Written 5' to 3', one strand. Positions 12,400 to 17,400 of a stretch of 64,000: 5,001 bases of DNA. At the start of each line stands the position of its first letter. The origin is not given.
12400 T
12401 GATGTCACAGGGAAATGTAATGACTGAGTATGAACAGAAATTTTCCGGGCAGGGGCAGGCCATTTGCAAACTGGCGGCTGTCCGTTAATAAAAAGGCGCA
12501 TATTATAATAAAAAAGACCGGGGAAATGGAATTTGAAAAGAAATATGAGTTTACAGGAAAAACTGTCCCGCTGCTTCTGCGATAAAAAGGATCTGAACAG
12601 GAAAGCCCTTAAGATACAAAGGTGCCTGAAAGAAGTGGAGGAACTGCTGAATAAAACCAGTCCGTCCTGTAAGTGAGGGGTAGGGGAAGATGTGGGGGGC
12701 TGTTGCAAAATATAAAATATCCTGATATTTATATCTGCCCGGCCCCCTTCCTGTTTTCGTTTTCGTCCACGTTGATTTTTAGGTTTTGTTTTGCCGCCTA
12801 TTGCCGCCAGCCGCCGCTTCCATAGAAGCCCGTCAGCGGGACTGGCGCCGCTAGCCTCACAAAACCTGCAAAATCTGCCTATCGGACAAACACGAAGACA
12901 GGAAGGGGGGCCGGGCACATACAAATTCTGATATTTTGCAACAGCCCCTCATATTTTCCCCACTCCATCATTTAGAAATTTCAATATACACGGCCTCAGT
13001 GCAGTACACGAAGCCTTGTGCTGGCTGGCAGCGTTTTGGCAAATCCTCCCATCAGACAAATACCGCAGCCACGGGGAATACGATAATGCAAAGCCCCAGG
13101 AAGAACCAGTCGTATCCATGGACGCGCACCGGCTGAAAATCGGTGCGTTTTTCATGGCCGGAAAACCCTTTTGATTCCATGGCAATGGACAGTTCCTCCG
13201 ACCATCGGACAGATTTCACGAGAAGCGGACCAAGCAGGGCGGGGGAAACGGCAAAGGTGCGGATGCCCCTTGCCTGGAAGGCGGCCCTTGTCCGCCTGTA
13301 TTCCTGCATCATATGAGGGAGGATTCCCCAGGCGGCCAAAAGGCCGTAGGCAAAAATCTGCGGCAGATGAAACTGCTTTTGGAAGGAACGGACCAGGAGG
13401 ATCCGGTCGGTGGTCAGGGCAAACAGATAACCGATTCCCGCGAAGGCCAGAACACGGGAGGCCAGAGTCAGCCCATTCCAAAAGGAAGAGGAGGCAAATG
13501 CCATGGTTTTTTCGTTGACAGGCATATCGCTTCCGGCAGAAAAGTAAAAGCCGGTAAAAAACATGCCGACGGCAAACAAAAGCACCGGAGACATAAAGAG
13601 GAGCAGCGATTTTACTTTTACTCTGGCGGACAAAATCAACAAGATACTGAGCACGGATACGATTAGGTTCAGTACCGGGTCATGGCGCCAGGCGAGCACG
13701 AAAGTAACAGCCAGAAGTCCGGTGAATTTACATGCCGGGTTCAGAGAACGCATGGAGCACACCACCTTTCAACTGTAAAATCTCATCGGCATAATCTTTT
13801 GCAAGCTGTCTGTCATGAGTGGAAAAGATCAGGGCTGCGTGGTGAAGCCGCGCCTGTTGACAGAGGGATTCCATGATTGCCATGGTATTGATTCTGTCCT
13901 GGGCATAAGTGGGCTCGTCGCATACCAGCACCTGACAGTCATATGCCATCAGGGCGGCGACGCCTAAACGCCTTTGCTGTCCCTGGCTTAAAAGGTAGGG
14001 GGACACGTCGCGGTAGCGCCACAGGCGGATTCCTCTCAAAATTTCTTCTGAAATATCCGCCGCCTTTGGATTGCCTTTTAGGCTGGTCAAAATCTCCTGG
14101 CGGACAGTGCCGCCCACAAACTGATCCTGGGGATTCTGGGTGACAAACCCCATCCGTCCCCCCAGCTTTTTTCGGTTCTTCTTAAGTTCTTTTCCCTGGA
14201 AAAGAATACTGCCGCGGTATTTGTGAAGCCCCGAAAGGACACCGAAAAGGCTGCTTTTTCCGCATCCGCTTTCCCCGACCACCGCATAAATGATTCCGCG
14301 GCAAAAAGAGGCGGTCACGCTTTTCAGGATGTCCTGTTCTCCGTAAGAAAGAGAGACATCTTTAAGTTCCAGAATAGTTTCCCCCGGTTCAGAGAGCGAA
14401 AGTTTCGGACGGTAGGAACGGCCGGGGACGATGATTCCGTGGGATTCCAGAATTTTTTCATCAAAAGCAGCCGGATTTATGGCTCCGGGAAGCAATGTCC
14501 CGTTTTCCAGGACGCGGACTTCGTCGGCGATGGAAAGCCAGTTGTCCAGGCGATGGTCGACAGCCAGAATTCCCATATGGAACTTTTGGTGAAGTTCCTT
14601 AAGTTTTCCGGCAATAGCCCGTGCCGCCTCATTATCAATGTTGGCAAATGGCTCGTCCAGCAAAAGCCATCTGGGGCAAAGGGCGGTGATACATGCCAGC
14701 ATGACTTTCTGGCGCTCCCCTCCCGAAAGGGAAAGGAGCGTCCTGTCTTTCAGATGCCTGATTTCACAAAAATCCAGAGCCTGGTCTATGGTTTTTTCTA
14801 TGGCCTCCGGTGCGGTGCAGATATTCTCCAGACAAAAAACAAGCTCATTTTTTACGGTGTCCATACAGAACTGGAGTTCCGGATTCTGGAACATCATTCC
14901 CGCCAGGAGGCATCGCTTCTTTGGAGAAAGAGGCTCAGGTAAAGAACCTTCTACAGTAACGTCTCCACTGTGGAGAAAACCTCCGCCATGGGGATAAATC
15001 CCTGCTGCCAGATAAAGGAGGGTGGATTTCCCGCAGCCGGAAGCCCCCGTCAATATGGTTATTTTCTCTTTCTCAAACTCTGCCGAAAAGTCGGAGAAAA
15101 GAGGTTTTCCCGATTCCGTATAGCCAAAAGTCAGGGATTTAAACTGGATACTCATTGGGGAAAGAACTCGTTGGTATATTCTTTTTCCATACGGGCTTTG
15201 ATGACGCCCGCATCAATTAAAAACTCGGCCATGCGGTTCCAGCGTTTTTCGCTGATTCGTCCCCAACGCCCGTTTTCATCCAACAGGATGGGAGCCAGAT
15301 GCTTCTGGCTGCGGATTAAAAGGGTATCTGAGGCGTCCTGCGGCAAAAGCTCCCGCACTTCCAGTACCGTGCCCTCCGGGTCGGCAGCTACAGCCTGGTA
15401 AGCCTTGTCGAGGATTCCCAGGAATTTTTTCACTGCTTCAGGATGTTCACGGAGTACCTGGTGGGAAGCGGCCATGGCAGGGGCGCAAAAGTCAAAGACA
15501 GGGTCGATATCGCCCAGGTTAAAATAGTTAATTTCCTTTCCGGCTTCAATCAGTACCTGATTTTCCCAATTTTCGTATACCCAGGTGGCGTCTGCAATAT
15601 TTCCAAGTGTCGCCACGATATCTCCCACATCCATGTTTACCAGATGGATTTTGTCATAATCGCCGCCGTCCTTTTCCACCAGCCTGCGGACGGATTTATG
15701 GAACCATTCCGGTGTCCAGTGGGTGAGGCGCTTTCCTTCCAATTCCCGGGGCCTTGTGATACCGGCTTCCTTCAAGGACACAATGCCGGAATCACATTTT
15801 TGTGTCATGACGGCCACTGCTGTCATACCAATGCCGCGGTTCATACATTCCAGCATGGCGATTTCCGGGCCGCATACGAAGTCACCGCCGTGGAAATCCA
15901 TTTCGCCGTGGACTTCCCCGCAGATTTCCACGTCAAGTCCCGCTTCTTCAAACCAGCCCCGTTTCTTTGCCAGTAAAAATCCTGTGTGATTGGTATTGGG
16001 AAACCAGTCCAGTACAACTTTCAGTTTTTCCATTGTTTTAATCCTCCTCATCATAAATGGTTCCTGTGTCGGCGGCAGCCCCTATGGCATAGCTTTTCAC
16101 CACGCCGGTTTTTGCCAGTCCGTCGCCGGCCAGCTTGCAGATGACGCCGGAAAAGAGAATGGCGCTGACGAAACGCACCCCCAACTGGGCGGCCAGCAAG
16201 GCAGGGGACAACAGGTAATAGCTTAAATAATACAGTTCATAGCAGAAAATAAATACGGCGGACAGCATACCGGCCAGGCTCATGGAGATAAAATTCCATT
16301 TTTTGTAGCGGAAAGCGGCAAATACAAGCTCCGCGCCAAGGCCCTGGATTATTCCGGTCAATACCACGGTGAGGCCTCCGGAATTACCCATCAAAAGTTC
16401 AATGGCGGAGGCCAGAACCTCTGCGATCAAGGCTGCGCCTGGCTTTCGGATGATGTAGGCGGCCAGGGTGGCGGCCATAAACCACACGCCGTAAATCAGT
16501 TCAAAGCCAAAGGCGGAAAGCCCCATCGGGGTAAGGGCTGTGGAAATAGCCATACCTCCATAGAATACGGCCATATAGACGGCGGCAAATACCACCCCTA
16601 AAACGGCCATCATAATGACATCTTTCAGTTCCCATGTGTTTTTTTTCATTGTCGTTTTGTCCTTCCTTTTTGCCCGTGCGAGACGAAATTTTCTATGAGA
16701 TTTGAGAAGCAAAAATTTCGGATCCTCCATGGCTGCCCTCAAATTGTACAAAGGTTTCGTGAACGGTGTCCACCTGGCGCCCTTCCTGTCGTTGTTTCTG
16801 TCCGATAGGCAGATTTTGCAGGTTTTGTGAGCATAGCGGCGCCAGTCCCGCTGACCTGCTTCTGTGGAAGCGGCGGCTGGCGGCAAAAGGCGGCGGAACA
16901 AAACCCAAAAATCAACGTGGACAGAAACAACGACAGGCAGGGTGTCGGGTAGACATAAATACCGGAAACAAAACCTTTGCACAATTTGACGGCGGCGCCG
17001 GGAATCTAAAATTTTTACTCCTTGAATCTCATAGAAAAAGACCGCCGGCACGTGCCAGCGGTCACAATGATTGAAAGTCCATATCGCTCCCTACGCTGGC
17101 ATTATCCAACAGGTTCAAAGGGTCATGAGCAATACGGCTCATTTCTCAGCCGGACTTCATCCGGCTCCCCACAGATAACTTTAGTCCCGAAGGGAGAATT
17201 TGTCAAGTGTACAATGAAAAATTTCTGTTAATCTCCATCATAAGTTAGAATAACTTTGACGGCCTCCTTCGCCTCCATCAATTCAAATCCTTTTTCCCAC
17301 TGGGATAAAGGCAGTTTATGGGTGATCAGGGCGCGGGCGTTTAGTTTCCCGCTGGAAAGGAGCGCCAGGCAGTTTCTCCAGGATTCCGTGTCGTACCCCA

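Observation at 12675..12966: Family of long hairpin repeats (three copies in the window) with conserved loop sequences: a structured RNA/ssDNA element or a MITE-like repeat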

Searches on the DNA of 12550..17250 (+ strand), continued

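Call 96: search_dna_similar(query=window:12690-12745:+, collection=plasmids, mode=distant, max_evalue=10, max_rows=15)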
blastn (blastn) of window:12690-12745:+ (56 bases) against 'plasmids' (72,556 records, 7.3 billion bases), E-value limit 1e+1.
Records with a match: 16; places in all: 16; records where one place covers at least 80% of the query: 0.
Best place of each record, by identity: >=99% 3; 95-99% 3; 90-95% 2; 80-90% 8.
By first word of the organism name: Escherichia 3; Persicobacter 1; Salmonella 1; Stenotrophomonas 1; Paenibacillus 1; 'Nostoc 1; Bacillus 1; Enterococcus 1; Pseudoalteromonas 1; Buchnera 1; and 4 more.
By predicted mobility (MOB-suite, as given by PLSDB): non-mobilizable 13; mobilizable 2; conjugative 1.
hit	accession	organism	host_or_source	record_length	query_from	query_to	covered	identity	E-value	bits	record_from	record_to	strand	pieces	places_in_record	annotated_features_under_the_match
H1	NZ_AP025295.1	Persicobacter psychrovividus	-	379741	1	33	59%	84.8%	4e+0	36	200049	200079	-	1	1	none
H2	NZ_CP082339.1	Salmonella enterica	Correlophus ciliatus,Faeces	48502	15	46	57%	82.9%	4e+0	36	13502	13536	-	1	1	none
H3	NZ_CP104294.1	Stenotrophomonas maltophilia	water,freshwater stream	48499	15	46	57%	82.9%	4e+0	36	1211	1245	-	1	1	none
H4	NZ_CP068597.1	Paenibacillus sonchi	cell culture,soil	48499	15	46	57%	82.9%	4e+0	36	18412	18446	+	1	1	none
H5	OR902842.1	Escherichia coli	-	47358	15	46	57%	82.9%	4e+0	36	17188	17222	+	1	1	none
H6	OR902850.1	Escherichia coli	-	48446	15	46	57%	82.9%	4e+0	36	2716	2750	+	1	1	none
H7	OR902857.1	Escherichia coli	-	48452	15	46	57%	82.9%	4e+0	36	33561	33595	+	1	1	none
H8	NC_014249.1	'Nostoc azollae' 0708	-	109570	22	50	52%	86.2%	4e+0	36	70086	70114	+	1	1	none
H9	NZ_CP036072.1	Bacillus wiedmannii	cell culture,soil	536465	17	40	43%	91.7%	4e+0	36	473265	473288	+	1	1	beta-galactosidase trimerization domain-containing protein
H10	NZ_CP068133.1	Enterococcus casseliflavus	-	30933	18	41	43%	91.7%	4e+0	36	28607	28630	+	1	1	hypothetical protein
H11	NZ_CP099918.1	Pseudoalteromonas xiamenensis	Anadara tuberculosa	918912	22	44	41%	95.7%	1e+0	38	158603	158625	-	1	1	none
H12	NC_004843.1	Buchnera aphidicola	-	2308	18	39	39%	95.5%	4e+0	37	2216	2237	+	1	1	none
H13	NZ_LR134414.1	Legionella adelaidensis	environmental,Cooling tower water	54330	7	28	39%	95.5%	4e+0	37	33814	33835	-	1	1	C1 family peptidase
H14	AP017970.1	Fusobacterium varium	Homo sapiens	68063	25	43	34%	100.0%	4e+0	36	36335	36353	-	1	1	hypothetical protein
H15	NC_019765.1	Stanieria cyanosphaera PCC 7437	-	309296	11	29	34%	100.0%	4e+0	36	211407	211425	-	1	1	HPP family protein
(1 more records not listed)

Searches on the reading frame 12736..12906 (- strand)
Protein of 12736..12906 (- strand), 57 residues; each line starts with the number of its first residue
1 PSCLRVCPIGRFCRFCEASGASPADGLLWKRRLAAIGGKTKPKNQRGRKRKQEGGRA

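Call 54: find_homologous_proteins(query=A6, max_evalue=10)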
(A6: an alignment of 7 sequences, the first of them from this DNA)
Query A6 (7 sequences) (57 aa, profile of the alignment): 1 proteins with E <= 10 among 65 candidates.
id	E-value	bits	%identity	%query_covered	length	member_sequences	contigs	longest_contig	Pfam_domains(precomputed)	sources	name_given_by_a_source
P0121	1.6e-6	46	46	88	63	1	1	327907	-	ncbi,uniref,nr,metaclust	ncbi:hypothetical protein BRYFOR_05131 [Marvinbryantia formatexigens DSM 14469]|uniref:Uncharacteriz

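Call 55: find_encoding_contigs(protein=P0121, flank=10000, max_places=6)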
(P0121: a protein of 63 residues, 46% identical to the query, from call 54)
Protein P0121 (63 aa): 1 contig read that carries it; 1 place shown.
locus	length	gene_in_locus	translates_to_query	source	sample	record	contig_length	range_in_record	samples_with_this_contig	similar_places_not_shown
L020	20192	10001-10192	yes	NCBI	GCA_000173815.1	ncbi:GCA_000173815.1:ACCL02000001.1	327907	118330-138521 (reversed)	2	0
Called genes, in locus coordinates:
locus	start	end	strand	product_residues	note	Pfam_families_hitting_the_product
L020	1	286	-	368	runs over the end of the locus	PF00356:LacI, PF00532:Peripla_BP_1, PF13407:Peripla_BP_4, PF13377:Peripla_BP_3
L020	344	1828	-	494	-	PF02446:Glyco_hydro_77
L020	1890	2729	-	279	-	PF00528:BPD_transp_1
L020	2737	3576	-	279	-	PF00528:BPD_transp_1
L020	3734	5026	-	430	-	PF01547:SBP_bac_1, PF13416:SBP_bac_8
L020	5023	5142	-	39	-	-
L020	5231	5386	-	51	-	-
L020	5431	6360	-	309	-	PF00135:COesterase, PF20434:BD-FAE, PF07859:Abhydrolase_3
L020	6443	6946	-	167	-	-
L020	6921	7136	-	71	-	-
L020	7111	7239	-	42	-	-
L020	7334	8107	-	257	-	-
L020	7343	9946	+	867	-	PF13802:Gal_mutarotas_2, PF01055:Glyco_hydro_31_2nd, PF21365:Glyco_hydro_31_3rd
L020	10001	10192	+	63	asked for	-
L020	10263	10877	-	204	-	-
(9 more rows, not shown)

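Call 68: search_protein_representatives(alignment_id=A8)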
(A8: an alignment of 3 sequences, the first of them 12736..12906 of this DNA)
Query: 3 sequences, 57 profile positions. Proteins with E-value up to 0.001 (for the whole library): 8; up to 1e-10: 2; up to 1e-30: 1. The best 8 are listed.
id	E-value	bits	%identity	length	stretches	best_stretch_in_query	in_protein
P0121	7.1e-31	122.3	-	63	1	1-57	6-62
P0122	2.6e-17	78.9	-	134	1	2-53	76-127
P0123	3.7e-09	52.7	-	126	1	4-56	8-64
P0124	2.3e-07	47.0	-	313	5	15-34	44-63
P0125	1.4e-06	44.4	-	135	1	7-44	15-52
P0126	1.6e-04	37.8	-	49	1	5-32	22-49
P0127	3.2e-04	36.9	-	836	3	3-30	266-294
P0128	5.3e-04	36.2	-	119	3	20-42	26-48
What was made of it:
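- Tried and rejected: The minus frame found P0121 (call 54) and, with the exhaustive library, P0122, P0123, P0125 and P0126 (call 68).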

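Call 70: find_encoding_contigs(protein=P0122, flank=10000, max_places=6)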
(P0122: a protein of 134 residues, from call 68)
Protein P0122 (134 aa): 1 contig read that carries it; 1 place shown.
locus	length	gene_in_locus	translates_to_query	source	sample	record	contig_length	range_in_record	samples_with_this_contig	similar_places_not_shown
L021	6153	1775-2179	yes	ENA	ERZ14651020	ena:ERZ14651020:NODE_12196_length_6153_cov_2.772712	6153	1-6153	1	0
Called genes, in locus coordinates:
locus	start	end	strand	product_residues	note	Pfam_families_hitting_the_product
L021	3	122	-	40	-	?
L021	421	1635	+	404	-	PF00764:Arginosuc_synth, PF20979:Arginosuc_syn_C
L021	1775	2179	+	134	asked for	-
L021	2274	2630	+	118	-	PF03862:SpoVAC_SpoVAEB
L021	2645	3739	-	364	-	PF24568:CC_PcsB (weak), PF07486:Hydrolase_2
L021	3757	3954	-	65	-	-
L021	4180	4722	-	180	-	PF20069:DUF6465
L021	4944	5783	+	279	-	PF02645:DegV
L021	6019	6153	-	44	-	?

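Call 71: find_encoding_contigs(protein=P0123, flank=10000, max_places=6)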
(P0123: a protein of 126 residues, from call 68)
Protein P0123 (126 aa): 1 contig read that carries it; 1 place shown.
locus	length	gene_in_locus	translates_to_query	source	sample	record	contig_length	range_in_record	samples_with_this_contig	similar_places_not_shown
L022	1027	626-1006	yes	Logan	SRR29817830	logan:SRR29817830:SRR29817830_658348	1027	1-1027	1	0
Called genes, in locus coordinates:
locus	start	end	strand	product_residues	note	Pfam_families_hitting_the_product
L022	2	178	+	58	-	?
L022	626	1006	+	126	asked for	-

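Call 72: find_encoding_contigs(protein=P0125, flank=10000, max_places=6)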
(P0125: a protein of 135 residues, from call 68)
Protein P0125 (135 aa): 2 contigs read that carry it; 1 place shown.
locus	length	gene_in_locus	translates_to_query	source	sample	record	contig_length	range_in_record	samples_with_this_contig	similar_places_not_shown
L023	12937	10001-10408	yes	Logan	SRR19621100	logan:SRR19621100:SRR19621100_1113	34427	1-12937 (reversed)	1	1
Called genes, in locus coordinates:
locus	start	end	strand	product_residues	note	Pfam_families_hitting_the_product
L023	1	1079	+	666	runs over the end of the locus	PF13307:Helicase_C_2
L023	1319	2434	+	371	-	PF00589:Phage_integrase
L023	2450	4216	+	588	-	PF13495:Phage_int_SAM_4 (faint), PF02899:Phage_int_SAM_1 (weak), PF00589:Phage_integrase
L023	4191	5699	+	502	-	PF00589:Phage_integrase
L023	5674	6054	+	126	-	PF19776:DUF6262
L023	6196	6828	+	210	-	-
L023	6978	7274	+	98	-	-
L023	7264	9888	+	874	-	PF02687:FtsX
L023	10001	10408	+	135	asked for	-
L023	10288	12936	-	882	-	?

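Call 73: find_encoding_contigs(protein=P0126, flank=10000, max_places=6)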
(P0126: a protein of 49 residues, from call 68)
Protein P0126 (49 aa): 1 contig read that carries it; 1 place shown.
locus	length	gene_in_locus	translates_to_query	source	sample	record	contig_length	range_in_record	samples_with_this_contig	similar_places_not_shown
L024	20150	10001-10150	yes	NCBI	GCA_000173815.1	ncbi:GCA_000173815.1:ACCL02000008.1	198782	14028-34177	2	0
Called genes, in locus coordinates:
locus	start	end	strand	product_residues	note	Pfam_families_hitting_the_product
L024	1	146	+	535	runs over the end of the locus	PF05524:PEP-utilisers_N, PF00391:PEP-utilizers, PF02896:PEP-utilizers_C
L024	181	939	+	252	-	PF02627:CMD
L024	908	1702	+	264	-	PF13529:Peptidase_C39_2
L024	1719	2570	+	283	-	PF00248:Aldo_ket_red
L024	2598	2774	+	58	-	-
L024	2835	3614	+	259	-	PF12682:Flavodoxin_4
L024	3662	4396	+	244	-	PF12682:Flavodoxin_4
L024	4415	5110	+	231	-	PF14358:DUF4405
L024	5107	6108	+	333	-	PF01554:MatE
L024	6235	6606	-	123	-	PF13560:HTH_31 (weak), PF01381:HTH_3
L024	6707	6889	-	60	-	-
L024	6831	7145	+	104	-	-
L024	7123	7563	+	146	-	PF08281:Sigma70_r4_2, PF04545:Sigma70_r4 (weak)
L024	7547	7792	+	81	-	PF12645:HTH_16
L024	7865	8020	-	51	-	-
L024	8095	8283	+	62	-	PF20063:DUF6462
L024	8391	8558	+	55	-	-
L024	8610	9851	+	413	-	PF02920:Integrase_DNA, PF13102:Phage_int_SAM_5 (faint), PF14659:Phage_int_SAM_3 (weak), PF00589:Phage_integrase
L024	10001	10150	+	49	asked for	-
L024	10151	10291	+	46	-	-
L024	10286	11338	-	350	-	PF00672:HAMP, PF00512:HisKA, PF02518:HATPase_c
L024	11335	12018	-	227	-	PF00072:Response_reg, PF00486:Trans_reg_C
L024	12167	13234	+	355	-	PF00005:ABC_tran, PF13304:AAA_21 (faint)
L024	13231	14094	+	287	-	PF12698:ABC2_membrane_3 (weak), PF12730:ABC2_membrane_4 (weak), PF13346:ABC2_membrane_5, PF12679:ABC2_membrane_2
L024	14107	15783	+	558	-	PF23357:DUF7088, PF09822:ABC_transp_aux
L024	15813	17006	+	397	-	PF14238:DUF4340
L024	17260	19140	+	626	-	PF06480:FtsH_ext, PF07728:AAA_5 (weak), PF00004:AAA, PF17862:AAA_lid_3, PF23902:AAA_lid_PRS2_C (weak), PF01434:Peptidase_M41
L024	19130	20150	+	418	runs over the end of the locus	PF00089:Trypsin, PF13365:Trypsin_2, PF00595:PDZ (weak), PF13180:PDZ_2, PF17820:PDZ_6 (faint)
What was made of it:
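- Integrases near L023 and L024 may be coincidence (calls 72, 73). Two of 13 copies lie within 0.2-9 kb of tyrosine recombinase genes (calls 72, 73).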

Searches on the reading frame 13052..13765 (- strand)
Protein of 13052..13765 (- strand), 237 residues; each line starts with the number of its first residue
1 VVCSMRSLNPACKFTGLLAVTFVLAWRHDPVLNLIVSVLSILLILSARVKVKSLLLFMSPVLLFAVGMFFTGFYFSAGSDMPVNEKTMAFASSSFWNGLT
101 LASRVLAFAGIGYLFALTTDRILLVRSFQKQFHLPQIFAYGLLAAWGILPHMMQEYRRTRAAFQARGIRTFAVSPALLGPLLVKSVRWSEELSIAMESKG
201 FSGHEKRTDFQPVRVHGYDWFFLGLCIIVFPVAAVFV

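Call 24: search_protein_families(library=pfam, proteins=[window:13052-13765:-])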
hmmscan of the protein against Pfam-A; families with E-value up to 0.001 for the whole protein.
window:13052-13765:- (237 aa): 1 family
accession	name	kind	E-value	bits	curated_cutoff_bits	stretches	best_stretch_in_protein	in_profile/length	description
PF02361.21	CbiQ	-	9.6e-20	71.6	25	1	5-208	5-214/216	Cobalt transport protein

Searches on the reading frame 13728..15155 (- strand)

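Call 24: search_protein_families(library=pfam, proteins=[window:13728-15155:-])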
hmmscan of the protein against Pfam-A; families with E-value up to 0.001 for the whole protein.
window:13728-15155:- (475 aa): 12 families
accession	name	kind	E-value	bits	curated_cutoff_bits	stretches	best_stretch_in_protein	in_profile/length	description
PF00005.33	ABC_tran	-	8.1e-46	156.5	25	2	277-416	1-136/137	ABC transporter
PF13304.12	AAA_21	-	6.1e-12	46.7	27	0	381-448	230-299/304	AAA domain, putative AbiEii toxin, Type IV TA system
PF13555.12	AAA_29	-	1.2e-07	31.8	27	1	20-47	12-39/61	P-loop containing region of AAA domain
PF20703.3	nSTAND1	-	3.3e-07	30.7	27.1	0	270-304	16-50/379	Novel STAND NTPase 1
PF03193.22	RsgA_GTPase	-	8.5e-07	29.4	30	0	26-47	103-123/174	RsgA GTPase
PF02463.25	SMC_N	-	9.7e-07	28.9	40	0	142-201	136-199/220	RecF/RecN/SMC N terminal domain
PF13401.12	AAA_22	-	3.8e-06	27.7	27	0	29-48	4-23/130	AAA domain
PF13476.12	AAA_23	-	6.6e-05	24.1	27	0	20-47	10-36/201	AAA domain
PF03215.21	Rad17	-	0.00017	22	23.8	0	27-48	42-63/186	Rad17 P-loop domain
PF13191.12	AAA_16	-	0.00029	21.8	32.6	0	31-60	25-55/167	AAA ATPase domain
PF13558.12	SbcC_Walker_B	-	0.00039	21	27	0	142-185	32-88/90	SbcC/RAD50-like, Walker B motif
PF13481.12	AAA_25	-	0.00091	19.3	27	0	29-64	32-66/195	AAA domain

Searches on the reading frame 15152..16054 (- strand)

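Call 24: search_protein_families(library=pfam, proteins=[window:15152-16054:-])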
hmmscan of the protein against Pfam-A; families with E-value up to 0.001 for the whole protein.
window:15152-16054:- (300 aa): 1 family
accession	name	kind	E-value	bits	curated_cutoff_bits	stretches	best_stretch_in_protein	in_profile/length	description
PF09084.16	NMT1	-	7e-42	144.2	20.5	1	20-227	1-214/216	NMT1/THI5 like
